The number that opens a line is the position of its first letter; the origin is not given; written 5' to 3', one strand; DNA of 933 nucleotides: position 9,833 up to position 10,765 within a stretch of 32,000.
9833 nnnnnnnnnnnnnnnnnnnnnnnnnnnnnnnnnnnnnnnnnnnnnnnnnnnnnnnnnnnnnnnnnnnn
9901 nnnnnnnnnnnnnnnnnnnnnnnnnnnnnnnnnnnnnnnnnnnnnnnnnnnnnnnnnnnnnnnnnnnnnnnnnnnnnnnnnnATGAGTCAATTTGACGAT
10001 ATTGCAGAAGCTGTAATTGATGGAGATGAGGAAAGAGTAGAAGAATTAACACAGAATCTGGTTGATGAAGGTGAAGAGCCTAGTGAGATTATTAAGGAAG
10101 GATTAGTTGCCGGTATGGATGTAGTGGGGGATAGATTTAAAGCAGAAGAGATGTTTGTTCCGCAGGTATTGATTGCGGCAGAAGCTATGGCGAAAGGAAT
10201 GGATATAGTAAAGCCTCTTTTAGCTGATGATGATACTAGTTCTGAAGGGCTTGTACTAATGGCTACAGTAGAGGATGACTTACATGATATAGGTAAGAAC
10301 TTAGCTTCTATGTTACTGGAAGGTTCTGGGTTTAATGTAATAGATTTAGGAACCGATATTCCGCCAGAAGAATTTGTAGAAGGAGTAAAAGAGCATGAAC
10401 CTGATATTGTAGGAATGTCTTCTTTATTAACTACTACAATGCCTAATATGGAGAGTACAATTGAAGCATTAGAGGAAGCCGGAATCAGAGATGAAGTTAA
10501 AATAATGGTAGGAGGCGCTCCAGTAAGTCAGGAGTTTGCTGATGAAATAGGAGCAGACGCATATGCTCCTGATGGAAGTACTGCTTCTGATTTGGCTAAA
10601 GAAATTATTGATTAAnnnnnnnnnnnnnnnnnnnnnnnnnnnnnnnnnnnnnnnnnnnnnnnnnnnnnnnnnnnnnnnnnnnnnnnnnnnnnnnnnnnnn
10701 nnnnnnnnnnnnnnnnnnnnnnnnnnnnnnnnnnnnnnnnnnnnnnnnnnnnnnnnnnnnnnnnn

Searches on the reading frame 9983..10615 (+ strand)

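Call 13: search_protein_families(library=pfam, proteins=[window:9983-10615:+])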
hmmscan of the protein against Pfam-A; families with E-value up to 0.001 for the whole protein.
window:9983-10615:+ (210 aa): 2 families
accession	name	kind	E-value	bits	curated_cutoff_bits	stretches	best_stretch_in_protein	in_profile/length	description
PF02310.24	B12-binding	-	1.5e-28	99.5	32.1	1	90-199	2-114/121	B12 binding domain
PF02607.22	B12-binding_2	-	1.5e-25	89.6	23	1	5-77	3-74/74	B12 binding domain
